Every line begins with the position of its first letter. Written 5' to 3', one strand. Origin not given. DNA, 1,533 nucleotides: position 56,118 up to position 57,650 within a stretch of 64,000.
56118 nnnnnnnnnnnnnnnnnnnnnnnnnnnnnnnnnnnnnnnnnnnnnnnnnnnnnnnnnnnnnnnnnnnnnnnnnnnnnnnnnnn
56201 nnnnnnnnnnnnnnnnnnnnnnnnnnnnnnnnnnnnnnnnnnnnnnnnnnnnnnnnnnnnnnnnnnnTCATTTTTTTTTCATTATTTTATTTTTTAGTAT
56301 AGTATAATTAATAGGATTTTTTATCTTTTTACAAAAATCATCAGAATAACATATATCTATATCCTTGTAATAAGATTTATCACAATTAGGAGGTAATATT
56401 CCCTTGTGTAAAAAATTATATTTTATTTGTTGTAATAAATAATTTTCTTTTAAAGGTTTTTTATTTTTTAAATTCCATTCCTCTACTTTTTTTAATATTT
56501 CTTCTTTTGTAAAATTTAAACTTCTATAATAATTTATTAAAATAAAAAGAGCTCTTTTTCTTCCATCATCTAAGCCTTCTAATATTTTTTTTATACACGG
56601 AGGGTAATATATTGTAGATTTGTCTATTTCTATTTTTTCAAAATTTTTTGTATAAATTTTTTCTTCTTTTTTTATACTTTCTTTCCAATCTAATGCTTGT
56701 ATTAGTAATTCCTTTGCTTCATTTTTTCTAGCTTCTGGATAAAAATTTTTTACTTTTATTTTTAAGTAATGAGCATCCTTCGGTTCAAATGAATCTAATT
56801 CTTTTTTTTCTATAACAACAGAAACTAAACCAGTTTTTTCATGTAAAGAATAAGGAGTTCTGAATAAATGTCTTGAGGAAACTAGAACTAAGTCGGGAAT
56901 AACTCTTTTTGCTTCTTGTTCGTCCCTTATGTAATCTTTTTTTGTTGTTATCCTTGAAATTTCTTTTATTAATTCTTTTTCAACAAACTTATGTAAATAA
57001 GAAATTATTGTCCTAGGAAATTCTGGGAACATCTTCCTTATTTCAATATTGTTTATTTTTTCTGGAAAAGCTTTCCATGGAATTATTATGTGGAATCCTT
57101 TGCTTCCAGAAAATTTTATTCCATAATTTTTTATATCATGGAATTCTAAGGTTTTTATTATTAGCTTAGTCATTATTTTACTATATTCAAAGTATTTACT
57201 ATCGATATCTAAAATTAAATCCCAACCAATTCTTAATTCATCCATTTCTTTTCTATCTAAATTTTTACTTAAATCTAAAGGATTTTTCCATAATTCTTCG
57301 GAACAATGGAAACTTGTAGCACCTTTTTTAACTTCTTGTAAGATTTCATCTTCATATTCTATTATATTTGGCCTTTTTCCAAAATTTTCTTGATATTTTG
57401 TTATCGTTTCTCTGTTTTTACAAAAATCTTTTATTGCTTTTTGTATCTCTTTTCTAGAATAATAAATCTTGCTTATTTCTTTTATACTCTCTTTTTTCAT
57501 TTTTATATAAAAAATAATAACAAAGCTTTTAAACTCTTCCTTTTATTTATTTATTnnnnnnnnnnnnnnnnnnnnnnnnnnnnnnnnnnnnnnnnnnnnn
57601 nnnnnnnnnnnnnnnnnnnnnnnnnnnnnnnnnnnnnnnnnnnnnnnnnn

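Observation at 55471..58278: Cas4-like nuclease translationally coupled to a fused PriS-PriL primase, divergent from PCNA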

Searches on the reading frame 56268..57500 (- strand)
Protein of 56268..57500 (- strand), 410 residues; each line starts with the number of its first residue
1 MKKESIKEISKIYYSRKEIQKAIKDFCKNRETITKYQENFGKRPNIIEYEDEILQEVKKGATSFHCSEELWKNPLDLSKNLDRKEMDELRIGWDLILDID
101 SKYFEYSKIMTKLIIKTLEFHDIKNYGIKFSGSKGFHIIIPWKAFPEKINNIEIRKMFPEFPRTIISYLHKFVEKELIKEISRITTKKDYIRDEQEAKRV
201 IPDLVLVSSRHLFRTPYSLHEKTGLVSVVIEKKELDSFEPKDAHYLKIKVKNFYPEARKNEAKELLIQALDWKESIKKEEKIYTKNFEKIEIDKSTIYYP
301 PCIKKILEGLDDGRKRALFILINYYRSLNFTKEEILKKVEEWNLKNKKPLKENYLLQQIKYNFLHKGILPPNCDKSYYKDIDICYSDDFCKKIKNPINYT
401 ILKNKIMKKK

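Call 3: search_protein_families(library=pfam, proteins=[window:56268-57500:-], max_evalue=0.1)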
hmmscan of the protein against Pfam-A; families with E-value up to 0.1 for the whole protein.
window:56268-57500:- (410 aa): 4 families
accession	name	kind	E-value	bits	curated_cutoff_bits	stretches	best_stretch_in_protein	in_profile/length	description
PF01896.25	DNA_primase_S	-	7.1e-11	43.2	26.8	1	107-230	24-161/163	DNA primase small subunit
PF21686.3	LigD_Prim-Pol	-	0.001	19.1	27.4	1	17-242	42-236/254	LigD, primase-polymerase domain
PF04104.19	DNA_primase_lrg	-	0.0011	18.8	22.4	1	279-376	87-191/266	Eukaryotic and archaeal DNA primase, large subunit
PF03931.21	Skp1_POZ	-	0.028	15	21.9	0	282-347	5-61/62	Skp1 family, tetramerisation domain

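Call 4: search_protein_families(library=ncbifam, proteins=[window:56268-57500:-], max_evalue=0.1)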
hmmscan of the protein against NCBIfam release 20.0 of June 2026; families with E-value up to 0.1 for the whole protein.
window:56268-57500:- (410 aa): 4 families
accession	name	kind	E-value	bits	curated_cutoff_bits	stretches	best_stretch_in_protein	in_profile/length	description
NF002589.0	PRK02249.1-3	equivalog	3.2e-05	23.7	339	1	246-399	187-337/348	DNA primase regulatory subunit PriL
NF003051.0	PRK03968.1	equivalog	0.0001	21.6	431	2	369-409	356-396/406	DNA primase large subunit PriL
NF001639.0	PRK00419.1-1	equivalog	0.0013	17.8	577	1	201-241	293-333/391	DNA primase small subunit PriS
TIGR02778.1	ligD_pol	equivalog_domain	0.032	13.9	214.7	1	42-200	79-221/245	non-homologous end-joining DNA ligase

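Call 8: find_homologous_proteins(query=window:56268-57500:-)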
Query window:56268-57500:- (410 aa): 3612 proteins with E <= 0.001 among 8000 candidates; the best 120 are listed.
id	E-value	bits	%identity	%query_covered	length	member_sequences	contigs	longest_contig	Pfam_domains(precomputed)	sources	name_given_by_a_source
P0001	1.2e-266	902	100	100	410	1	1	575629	PF01896.26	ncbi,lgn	ncbi:MAG: DNA primase small subunit domain-containing protein [Candidatus Pacearchaeota archaeon]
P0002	6.9e-202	689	74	99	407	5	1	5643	PF01896.26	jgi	-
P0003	9.1e-197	672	70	100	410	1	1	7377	PF01896.26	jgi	jgi:DNA primase catalytic subunit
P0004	3.6e-196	670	69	100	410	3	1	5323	PF01896.26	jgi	-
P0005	2.0e-194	664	69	100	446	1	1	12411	PF01896.26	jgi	jgi:hypothetical protein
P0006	8.4e-173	593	64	99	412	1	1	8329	PF01896.26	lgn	-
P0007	1.3e-162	560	59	100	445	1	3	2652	PF01896.26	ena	-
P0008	1.3e-161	556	62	97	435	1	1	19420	PF01896.26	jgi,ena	-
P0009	1.1e-160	553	60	99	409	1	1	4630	PF01896.26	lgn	-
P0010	1.3e-159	550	60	97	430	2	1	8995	PF01896.26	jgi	-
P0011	9.0e-159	547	58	100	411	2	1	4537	PF01896.26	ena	-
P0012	3.2e-158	545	58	100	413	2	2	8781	PF01896.26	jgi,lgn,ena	-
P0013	1.3e-156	540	57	98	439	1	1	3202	PF01896.26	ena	-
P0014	1.5e-156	540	59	100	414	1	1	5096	PF01896.26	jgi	-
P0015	3.5e-156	539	59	99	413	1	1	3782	PF01896.26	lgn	-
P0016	4.1e-156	538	59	98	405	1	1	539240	PF01896.26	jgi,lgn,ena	-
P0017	5.1e-156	538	59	96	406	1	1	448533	PF01896.26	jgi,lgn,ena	-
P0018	6.8e-156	538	57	100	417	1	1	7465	PF01896.26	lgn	-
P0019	8.0e-156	537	59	98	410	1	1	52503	PF01896.26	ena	-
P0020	1.6e-155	536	58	96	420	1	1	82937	PF01896.26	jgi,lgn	jgi:hypothetical protein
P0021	3.0e-155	535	58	99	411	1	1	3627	PF01896.26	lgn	-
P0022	5.6e-155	535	58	95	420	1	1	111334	PF01896.26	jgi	jgi:hypothetical protein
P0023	1.6e-154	533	57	96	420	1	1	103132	PF01896.26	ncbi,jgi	jgi:hypothetical protein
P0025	4.5e-154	532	57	100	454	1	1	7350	PF01896.26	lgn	-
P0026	4.6e-154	532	58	98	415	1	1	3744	PF01896.26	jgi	-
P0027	1.0e-153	530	59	98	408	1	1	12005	PF01896.26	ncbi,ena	-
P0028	1.2e-153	530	57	98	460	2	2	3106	PF01896.26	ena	-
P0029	1.3e-153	530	57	99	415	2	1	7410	PF01896.26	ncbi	-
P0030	7.5e-153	528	57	99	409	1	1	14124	PF01896.26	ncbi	-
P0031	3.8e-152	525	58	97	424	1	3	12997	PF01896.26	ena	-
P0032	6.5e-152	524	56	99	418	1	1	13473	PF01896.26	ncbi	-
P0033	8.4e-152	524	58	96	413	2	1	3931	PF01896.26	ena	-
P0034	1.5e-151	523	58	98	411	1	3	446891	PF01896.26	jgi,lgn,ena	-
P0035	1.6e-151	523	56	100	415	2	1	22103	PF01896.26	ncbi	-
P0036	1.7e-151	523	55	99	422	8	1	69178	PF01896.26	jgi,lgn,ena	-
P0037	2.4e-151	523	57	97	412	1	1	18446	PF01896.26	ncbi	-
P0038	2.6e-151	522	57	99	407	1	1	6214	PF01896.26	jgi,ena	-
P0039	3.4e-151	522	58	99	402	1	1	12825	PF01896.26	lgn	-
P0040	4.5e-151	522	56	99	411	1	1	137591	PF01896.26,PF04104.20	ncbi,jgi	-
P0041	4.9e-151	522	56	98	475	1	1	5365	PF01896.26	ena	-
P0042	5.1e-151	522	57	98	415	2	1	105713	PF01896.26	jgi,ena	-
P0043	1.2e-150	520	56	100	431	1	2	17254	PF01896.26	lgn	-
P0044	1.3e-150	520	56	100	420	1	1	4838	PF01896.26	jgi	-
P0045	1.5e-150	520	55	98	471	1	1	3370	PF01896.26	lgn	-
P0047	3.7e-150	519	54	98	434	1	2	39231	PF01896.26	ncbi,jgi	-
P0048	3.8e-150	519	56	99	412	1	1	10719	PF01896.26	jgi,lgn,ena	-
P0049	1.1e-149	517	57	99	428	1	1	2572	PF01896.26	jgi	-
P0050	2.7e-149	516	53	100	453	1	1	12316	PF01896.26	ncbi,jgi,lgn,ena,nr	ncbi:MAG: hypothetical protein KKA64_02360 [Nanoarchaeota archaeon]|nr:hypothetical protein [Nanoarc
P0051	7.4e-149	514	54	99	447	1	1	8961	PF01896.26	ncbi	-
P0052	1.2e-148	514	58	96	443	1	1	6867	PF01896.26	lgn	-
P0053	1.3e-148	514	57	99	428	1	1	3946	PF01896.26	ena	-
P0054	2.2e-148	513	57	99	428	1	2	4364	PF01896.26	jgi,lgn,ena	-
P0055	9.5e-148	511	54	99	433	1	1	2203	PF01896.26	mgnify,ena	mgnify:CR=1 FL=1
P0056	1.1e-147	511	56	97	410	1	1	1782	PF01896.26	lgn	-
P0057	2.3e-147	509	56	99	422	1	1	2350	PF01896.26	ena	-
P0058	2.7e-147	509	58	97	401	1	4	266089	PF01896.26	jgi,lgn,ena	-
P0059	9.8e-147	507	57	98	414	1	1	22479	PF01896.26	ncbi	ncbi:MAG: DNA primase small subunit domain-containing protein [archaeon]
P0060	9.9e-147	507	57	99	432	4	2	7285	PF01896.26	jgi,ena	jgi:DNA primase catalytic subunit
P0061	3.6e-146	506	54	100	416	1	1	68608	PF01896.26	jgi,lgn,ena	-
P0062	6.5e-146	505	57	97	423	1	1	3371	PF01896.26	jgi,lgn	-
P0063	7.7e-146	504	56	98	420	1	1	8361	PF01896.26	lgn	-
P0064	1.0e-145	504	56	98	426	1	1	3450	PF01896.26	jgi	-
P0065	1.7e-145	503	54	100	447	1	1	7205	PF01896.26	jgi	-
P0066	1.8e-145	503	54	98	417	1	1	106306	PF01896.26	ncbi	-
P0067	2.0e-145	503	55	98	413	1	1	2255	PF01896.26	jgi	-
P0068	3.8e-145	502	58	99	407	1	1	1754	PF01896.26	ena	-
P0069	4.1e-145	502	59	96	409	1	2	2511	PF01896.26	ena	-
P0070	4.7e-145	502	55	99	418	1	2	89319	PF01896.26,PF04104.20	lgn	-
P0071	5.1e-145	502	56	100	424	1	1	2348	PF01896.26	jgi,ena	-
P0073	6.1e-145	501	55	96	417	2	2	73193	PF01896.26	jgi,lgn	jgi:hypothetical protein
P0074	8.3e-145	501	55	100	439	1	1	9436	PF01896.26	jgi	-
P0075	1.0e-144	501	54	98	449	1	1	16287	PF01896.26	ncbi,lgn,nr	ncbi:MAG: hypothetical protein KKF67_02980 [Nanoarchaeota archaeon]|nr:hypothetical protein [Nanoarc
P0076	1.3e-144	500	53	98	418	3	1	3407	PF01896.26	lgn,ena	-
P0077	1.3e-144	500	54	100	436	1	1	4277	PF01896.26,PF04104.20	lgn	-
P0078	1.9e-144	500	53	97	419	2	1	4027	PF01896.26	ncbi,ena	-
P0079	2.0e-144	500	52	99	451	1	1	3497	PF01896.26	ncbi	-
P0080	2.5e-144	499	55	98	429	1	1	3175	PF01896.26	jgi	-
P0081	2.6e-144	499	54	100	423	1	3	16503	PF01896.26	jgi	jgi:hypothetical protein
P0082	3.8e-144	499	54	100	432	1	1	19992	PF01896.26,PF04104.20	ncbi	-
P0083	4.0e-144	499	55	99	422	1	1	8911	PF01896.26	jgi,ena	-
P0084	6.0e-144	498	53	99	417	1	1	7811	PF01896.26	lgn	-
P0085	6.2e-144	498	54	99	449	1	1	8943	PF01896.26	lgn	-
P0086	7.1e-144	498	55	97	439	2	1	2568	PF01896.26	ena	-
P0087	9.8e-144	498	52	99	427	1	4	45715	PF01896.26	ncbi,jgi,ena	-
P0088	1.2e-143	497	54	98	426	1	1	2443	PF01896.26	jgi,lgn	jgi:DNA primase catalytic subunit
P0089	1.6e-143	497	53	100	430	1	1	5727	PF01896.26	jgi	-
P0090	2.6e-143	496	56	98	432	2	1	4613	PF01896.26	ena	-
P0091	2.6e-143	496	55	98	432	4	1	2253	PF01896.26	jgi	jgi:hypothetical protein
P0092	3.1e-143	496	54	97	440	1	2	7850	PF01896.26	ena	-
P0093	3.3e-143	496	52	100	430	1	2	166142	PF01896.26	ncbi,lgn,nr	ncbi:MAG: hypothetical protein NTU63_02190 [Candidatus Pacearchaeota archaeon]|nr:hypothetical prote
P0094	4.2e-143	495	53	99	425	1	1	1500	PF01896.26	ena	-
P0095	6.0e-143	495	55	100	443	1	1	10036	PF01896.26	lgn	-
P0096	9.5e-143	494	54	99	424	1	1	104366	PF01896.26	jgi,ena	-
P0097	1.0e-142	494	54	99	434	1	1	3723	PF01896.26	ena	-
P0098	1.1e-142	494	54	99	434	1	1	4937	PF01896.26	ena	-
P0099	1.2e-142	494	56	98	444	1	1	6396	PF01896.26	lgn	-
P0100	1.2e-142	494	54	97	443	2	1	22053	PF01896.26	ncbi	-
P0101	1.2e-142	494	54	99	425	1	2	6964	PF01896.26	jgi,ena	jgi:hypothetical protein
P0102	1.3e-142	494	54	99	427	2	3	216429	PF01896.26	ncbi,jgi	-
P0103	1.7e-142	493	53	98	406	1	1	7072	PF01896.26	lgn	-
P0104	1.9e-142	493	53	100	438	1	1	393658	PF01896.26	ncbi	-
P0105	2.0e-142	493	54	99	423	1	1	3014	PF01896.26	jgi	jgi:DNA primase catalytic subunit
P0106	2.1e-142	493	54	99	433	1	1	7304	PF01896.26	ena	-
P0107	2.1e-142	493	55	99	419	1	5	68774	PF01896.26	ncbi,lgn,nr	ncbi:hypothetical protein HYT23_00155 [Candidatus Pacearchaeota archaeon]|nr:hypothetical protein [C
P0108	2.2e-142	493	53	99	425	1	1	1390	PF01896.26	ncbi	-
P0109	2.2e-142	493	54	100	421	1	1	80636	PF01896.26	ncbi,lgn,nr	ncbi:MAG: hypothetical protein Q8P15_01165 [Nanoarchaeota archaeon]|nr:hypothetical protein [Nanoarc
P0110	2.4e-142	493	55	100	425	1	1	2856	PF01896.26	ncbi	-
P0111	3.0e-142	493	53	99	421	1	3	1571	PF01896.26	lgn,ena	-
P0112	3.7e-142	492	53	99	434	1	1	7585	PF01896.26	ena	-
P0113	4.0e-142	492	53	99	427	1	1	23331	PF01896.26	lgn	-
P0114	4.4e-142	492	52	100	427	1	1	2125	PF01896.26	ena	-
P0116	6.1e-142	492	54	99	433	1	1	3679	PF01896.26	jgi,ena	-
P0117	7.6e-142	491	53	99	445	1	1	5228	PF01896.26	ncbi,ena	-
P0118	8.0e-142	491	52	99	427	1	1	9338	PF01896.26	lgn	-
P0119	8.1e-142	491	53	99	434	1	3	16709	PF01896.26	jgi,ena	-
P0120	8.7e-142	491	52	99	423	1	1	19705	PF01896.26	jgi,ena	-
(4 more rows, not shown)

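Call 46: find_related_loci(query=A2, collection=metagenome_contigs, flank=6000)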
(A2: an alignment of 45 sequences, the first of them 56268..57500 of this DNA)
Query A2 (410 aa) in metagenome_contigs; peptide patterns used: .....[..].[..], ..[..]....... (x = any residue, [..] = any of these).
600 stretches matched a pattern (row limit reached: there are more); 532 encode a relative of the query (tblastn E <= 1e-3); the best 80 are kept; 80 distinct loci.
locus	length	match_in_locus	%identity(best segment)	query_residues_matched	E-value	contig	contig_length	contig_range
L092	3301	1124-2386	67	1-401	0e+0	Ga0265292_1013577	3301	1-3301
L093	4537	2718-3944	58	1-408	5e-169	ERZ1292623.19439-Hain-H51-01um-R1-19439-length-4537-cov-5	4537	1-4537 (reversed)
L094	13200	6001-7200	59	4-405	4e-161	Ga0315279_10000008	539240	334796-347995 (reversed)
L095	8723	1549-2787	58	1-408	6e-160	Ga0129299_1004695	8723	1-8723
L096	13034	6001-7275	55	1-405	5e-154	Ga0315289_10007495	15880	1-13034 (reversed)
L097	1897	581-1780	62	3-400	5e-166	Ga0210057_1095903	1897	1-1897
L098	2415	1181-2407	55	6-403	1e-160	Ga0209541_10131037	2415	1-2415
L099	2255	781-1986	55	2-403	3e-161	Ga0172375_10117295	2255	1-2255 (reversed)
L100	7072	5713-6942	54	1-403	4e-150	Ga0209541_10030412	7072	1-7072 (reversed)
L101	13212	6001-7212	52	1-404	8e-149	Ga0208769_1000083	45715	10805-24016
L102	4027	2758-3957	53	1-400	4e-153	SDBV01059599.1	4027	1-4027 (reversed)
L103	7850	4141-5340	54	2-400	9e-148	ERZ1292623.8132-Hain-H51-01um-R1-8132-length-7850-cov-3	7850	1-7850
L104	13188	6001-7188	54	6-401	2e-147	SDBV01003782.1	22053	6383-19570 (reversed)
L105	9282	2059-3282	54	1-404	2e-147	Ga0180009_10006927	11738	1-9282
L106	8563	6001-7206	56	1-401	6e-147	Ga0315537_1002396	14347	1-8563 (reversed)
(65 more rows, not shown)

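Call 51: predict_structure(alignment_id=A2)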
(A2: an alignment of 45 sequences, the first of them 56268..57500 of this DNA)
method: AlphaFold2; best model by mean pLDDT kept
length: 410 residues; sequences in the alignment: 45
mean_pLDDT: 89.7   pTM: 0.68
mean pLDDT of the five models: 89.7, 89.0, 87.1, 86.8, 86.6
residues with pLDDT >= 90: 281; 70-90: 99; 50-70: 22; < 50: 8
segments of 3 or more residues with pLDDT < 50: 188-191, 284-287
pLDDT, mean of each block of 10 residues (from residue 1): 76 97 97 92 94 96 96 93 94 95 92 97 97 95 96 94 95 91 65 69 75 94 95 96 95 97 95 82 51 84 94 92 94 96 96 93 86 85 83 89 85
secondary structure, 60 per line:
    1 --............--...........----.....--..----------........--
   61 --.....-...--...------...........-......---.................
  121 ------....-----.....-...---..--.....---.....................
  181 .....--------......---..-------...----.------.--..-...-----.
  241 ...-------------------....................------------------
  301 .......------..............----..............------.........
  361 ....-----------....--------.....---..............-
elements in order: H3-14 H17-27 E32-36 H51-58 E63-67 E69-71 H83-89 E90-93 E95-100 H104-120 E127-130 E136-140 H160-185 H194-199 E212-214 H240-243 H263-282 H301-307 H314-327 H332-345 H352-364 H376-379 H388-392 H396-409

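Call 56: fold_search(model_id=the predicted structure, library=pdb)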
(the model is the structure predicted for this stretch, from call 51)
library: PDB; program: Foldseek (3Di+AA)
matches with E <= 10: 208; with E <= 0.001: 62
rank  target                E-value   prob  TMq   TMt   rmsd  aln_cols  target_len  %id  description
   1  6r4t_A                5.3e-08  1.00  0.34  0.37  16.1       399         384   14  Crystal structure of the Pri1 subunit of human primase bound to vidarabine triphosphate (released 2019-09-11)
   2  2irx                  5.6e-08  1.00  0.36  0.50  11.1       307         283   14  Crystal Structure of the Polymerase Domain from Mycobacterium tuberculosis Ligase D with GTP and Manganese. (released 2007-01-02)
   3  6sa1_D                7.0e-08  1.00  0.45  0.54   6.5       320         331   14  Post catalytic complex of Prim-PolC from Mycobacterium smegmatis with gapped DNA and 3'-dUTP (released 2020-11-18)
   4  2r9l_B                9.2e-08  1.00  0.37  0.52   6.8       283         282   15  Polymerase Domain from Mycobacterium tuberculosis Ligase D in complex with DNA (released 2008-01-08)
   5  5op0_B                9.2e-08  1.00  0.41  0.50   7.4       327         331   12  Structure of Prim-PolC from Mycobacterium smegmatis (released 2017-11-15)
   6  5op0_A                1.0e-07  1.00  0.42  0.51   7.3       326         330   12  Structure of Prim-PolC from Mycobacterium smegmatis (released 2017-11-15)
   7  2iry_B                1.1e-07  1.00  0.34  0.48  11.6       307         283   13  Crystal Structure of the Polymerase Domain from Mycobacterium tuberculosis Ligase D with dGTP and Manganese. (released 2007-01-02)
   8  4mky_A                1.3e-07  1.00  0.38  0.52  10.8       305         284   14  Polymerase Domain from Mycobacterium tuberculosis Ligase D in complex with an annealed double-strand DNA break. (released 2013-12-11)
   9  8d0b_D                1.6e-07  1.00  0.33  0.32  22.5       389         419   14  Human CST-DNA polymerase alpha/primase preinitiation complex bound to 4xTEL-foldback template (released 2022-06-22)
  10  6sa1_A                1.7e-07  1.00  0.43  0.53   6.7       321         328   14  Post catalytic complex of Prim-PolC from Mycobacterium smegmatis with gapped DNA and 3'-dUTP (released 2020-11-18)
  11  2iru_A                1.7e-07  1.00  0.38  0.52   6.6       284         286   15  Crystal Structure of the Polymerase Domain from Mycobacterium tuberculosis Ligase D (released 2007-01-02)
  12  8g9f_D                1.8e-07  1.00  0.38  0.40  16.2       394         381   14  Complete auto-inhibitory complex of Xenopus laevis DNA polymerase alpha-primase (released 2023-04-12)
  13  2r9l_A                1.9e-07  1.00  0.37  0.51  11.1       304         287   14  Polymerase Domain from Mycobacterium tuberculosis Ligase D in complex with DNA (released 2008-01-08)
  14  4rr2_C                1.9e-07  1.00  0.38  0.40  14.4       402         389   14  Crystal structure of human primase (released 2015-01-21)
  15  4mhq                  2.0e-07  1.00  0.37  0.37  17.6       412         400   13  Crystal structure of human primase catalytic subunit (released 2014-09-03)
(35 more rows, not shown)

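Call 57: search_solved_structures(query=A2, max_evalue=1, show_alignments=0)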
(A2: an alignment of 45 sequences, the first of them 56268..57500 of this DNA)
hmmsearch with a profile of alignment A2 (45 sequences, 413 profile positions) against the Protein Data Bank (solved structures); distinct sequences matched with E-value up to 1: 2.
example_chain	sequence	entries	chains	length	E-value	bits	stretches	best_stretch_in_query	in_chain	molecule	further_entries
9f26_B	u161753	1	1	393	3.2e-06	29.4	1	369-409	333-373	DNA primase large subunit PriL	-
8g9f_D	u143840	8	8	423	0.052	15.5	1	211-262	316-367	DNA primase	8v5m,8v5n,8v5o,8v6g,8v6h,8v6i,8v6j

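Call 61: find_related_loci(query=A2, collection=viral_contigs, flank=6000)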
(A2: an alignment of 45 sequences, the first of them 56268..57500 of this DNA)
Query A2 (410 aa) in viral_contigs; peptide patterns used: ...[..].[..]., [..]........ (x = any residue, [..] = any of these).
25 stretches matched a pattern, but none encodes a relative of the query by tblastn (E <= 1e-3).

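Call 78: search_protein_families(library=padloc, proteins=[window:56268-57500:-], max_evalue=0.001)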
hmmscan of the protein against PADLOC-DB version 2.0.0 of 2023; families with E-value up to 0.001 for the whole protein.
window:56268-57500:- (410 aa): 0 families
